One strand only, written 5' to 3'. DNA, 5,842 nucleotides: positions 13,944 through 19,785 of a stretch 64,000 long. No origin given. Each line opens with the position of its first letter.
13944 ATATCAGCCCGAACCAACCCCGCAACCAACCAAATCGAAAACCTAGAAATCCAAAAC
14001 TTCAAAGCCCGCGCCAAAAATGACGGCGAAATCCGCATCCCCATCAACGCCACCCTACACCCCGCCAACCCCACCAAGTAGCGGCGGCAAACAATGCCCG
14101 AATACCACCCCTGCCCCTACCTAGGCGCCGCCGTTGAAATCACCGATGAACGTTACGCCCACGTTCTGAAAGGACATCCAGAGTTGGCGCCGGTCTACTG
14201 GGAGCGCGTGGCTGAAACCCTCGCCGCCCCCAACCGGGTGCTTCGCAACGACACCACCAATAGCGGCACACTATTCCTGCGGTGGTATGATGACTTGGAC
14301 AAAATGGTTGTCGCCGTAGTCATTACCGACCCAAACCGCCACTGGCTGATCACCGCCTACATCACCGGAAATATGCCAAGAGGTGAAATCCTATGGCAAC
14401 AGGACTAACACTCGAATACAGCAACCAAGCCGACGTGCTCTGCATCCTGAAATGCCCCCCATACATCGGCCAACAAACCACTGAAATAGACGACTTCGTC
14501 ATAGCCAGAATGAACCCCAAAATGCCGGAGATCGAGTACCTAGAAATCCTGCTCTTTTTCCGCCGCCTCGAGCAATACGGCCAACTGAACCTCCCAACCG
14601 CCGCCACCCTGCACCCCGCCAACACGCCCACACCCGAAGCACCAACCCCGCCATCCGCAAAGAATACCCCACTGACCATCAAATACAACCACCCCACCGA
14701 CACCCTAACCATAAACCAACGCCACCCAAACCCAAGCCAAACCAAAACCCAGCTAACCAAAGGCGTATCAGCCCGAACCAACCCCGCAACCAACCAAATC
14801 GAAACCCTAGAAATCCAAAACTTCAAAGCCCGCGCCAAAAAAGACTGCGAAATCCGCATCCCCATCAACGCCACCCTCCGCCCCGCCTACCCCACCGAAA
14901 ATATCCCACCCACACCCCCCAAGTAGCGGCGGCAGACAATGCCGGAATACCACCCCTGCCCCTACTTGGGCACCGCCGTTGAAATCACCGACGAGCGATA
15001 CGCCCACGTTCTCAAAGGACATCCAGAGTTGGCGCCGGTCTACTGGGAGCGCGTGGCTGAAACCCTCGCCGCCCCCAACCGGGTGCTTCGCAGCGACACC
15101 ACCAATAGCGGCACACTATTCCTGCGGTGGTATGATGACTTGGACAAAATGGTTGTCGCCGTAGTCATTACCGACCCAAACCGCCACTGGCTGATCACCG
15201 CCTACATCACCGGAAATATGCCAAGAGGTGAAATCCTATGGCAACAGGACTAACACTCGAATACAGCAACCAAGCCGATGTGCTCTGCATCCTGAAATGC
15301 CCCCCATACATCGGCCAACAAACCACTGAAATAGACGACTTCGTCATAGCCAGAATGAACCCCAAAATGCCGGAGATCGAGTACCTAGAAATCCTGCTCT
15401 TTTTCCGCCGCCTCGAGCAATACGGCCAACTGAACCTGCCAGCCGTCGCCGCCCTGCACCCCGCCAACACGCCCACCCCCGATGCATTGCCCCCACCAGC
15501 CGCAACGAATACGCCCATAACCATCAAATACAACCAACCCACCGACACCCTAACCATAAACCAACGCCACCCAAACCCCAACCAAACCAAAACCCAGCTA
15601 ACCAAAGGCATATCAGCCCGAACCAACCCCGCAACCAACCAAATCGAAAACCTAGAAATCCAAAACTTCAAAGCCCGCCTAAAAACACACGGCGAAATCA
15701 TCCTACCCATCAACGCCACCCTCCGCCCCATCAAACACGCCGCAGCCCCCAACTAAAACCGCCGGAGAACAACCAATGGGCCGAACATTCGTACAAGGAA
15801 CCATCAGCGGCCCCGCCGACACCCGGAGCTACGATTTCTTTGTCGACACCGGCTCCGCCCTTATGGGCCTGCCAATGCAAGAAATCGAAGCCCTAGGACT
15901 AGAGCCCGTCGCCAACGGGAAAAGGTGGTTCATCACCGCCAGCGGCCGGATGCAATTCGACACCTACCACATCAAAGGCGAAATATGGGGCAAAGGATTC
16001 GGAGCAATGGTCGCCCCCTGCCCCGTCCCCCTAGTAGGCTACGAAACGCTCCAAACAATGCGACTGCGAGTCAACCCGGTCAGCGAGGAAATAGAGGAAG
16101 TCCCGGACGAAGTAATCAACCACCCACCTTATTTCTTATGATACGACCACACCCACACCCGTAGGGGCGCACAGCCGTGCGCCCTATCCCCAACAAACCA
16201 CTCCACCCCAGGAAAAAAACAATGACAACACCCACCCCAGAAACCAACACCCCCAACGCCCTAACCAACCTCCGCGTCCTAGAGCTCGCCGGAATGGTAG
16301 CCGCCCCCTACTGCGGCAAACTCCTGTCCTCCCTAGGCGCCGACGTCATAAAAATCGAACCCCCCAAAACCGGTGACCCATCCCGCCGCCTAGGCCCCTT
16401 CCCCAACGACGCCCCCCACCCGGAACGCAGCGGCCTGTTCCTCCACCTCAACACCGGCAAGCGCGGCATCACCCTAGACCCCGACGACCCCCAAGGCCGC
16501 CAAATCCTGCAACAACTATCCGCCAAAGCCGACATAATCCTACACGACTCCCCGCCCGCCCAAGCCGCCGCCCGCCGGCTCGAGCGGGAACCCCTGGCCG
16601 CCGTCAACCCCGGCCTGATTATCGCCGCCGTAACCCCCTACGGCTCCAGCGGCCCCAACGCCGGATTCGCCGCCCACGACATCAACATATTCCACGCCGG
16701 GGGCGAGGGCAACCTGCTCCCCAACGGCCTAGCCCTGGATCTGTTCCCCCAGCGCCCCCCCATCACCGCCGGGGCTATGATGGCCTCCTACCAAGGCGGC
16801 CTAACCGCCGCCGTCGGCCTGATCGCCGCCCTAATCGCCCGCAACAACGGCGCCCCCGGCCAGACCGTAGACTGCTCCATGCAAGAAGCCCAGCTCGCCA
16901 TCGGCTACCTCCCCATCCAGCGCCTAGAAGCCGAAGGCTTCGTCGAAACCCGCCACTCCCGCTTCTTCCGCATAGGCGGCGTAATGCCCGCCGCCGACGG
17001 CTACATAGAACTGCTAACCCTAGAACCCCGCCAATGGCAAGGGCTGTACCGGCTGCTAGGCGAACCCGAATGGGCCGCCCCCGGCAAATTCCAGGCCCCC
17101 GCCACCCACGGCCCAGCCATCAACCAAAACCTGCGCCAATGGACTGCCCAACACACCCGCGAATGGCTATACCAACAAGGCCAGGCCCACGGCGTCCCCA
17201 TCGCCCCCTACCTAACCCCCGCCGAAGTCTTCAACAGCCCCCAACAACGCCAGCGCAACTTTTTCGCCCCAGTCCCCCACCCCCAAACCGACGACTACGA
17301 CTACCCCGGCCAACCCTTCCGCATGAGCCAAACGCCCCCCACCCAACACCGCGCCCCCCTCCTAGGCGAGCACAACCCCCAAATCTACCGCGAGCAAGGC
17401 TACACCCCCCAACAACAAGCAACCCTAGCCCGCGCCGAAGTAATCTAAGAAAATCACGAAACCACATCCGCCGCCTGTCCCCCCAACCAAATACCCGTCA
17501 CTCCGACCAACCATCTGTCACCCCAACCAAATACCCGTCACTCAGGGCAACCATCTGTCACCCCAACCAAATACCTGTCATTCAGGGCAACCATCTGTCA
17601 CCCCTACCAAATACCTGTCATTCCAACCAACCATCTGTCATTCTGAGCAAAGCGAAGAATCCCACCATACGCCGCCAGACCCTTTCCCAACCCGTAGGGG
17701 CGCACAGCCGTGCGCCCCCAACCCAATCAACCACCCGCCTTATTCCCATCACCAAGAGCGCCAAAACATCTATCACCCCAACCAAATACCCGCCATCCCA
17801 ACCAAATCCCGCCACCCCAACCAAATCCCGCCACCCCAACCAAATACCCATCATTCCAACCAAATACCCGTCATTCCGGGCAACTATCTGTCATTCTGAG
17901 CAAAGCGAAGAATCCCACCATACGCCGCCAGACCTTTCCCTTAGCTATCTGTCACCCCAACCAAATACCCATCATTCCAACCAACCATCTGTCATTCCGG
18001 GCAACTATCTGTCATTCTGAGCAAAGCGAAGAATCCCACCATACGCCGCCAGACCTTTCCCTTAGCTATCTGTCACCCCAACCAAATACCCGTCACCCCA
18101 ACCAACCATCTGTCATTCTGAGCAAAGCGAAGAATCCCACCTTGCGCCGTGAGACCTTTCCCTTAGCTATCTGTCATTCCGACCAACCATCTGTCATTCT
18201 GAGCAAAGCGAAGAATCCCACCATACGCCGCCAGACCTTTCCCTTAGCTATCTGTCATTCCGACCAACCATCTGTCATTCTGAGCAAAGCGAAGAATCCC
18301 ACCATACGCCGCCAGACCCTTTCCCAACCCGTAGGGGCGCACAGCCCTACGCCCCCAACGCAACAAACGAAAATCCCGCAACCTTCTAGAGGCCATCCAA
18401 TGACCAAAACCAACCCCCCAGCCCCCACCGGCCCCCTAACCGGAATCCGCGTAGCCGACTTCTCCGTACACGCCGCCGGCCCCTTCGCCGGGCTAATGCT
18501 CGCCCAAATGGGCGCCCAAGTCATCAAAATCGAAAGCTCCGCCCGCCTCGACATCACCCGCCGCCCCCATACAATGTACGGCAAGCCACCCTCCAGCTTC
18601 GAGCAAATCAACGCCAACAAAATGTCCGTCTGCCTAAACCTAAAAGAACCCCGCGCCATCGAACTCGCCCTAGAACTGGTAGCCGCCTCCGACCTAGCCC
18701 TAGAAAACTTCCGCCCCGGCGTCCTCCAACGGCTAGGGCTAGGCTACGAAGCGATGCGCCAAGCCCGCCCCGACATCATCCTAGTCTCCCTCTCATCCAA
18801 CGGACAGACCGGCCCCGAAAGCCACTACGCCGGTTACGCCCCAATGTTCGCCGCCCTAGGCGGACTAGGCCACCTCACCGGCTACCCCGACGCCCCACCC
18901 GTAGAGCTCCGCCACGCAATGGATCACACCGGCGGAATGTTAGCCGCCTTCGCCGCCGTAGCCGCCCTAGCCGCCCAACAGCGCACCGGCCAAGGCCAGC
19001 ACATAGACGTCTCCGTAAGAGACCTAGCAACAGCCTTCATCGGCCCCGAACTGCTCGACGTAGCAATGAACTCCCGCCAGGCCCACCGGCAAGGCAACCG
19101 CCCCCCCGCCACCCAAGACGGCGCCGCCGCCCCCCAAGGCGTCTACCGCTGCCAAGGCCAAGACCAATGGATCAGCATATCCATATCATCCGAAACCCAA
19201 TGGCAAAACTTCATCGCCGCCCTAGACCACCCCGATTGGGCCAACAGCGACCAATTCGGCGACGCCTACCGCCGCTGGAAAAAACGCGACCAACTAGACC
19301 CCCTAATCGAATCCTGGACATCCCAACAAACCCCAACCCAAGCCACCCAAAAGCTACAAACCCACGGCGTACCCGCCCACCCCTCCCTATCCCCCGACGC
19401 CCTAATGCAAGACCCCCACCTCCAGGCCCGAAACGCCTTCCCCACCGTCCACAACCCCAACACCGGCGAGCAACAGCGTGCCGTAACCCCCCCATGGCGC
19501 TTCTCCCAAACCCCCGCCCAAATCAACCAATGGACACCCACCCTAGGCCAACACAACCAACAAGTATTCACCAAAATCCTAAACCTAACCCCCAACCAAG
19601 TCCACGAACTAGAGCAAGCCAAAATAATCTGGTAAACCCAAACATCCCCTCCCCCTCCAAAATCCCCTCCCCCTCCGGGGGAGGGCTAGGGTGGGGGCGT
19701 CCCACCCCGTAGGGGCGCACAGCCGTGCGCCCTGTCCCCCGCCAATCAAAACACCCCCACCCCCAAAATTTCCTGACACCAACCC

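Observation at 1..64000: Base composition and codon usage are mirrored between the two strands, independent of gene direction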

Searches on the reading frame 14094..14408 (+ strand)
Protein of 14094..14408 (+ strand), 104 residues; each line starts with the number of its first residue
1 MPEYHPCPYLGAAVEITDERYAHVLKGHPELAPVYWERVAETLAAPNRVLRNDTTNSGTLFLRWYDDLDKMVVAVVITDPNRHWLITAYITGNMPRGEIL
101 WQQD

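Call 9: search_protein_families(library=pfam, proteins=[window:14094-14408:+])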
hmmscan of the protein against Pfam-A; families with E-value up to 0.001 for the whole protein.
window:14094-14408:+ (104 aa): 1 family
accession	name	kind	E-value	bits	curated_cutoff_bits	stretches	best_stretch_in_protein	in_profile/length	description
PF18810.6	PBECR2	-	0.00019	22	27.1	1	11-89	22-102/120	phage-Barnase-EndoU-ColicinE5/D-RelE like nuclease2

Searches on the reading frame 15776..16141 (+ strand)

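Call 9: search_protein_families(library=pfam, proteins=[window:15776-16141:+])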
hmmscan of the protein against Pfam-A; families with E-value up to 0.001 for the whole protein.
window:15776-16141:+ (121 aa): 2 families
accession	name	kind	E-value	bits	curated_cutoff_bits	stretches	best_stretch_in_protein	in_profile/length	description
PF13975.11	gag-asp_proteas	-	1.7e-05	25.8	28.2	1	16-67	7-59/92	gag-polyprotein putative aspartyl protease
PF13650.11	Asp_protease_2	-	8.6e-05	23.6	24.3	1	6-66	1-58/90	Aspartyl protease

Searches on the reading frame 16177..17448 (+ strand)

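Call 9: search_protein_families(library=pfam, proteins=[window:16177-17448:+])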
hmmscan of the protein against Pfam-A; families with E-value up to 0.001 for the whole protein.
window:16177-17448:+ (423 aa): 1 family
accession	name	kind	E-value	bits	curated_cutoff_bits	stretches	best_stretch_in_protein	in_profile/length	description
PF02515.22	CoA_transf_3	-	1.4e-80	271.6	23.3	1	29-400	1-366/366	CoA-transferase family III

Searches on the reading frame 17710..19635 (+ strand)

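Call 9: search_protein_families(library=pfam, proteins=[window:17710-19635:+])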
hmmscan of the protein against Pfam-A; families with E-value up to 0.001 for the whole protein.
window:17710-19635:+ (641 aa): 1 family
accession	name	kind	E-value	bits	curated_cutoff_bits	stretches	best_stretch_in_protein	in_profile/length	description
PF02515.22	CoA_transf_3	-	6.7e-103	345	23.3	1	243-616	1-366/366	CoA-transferase family III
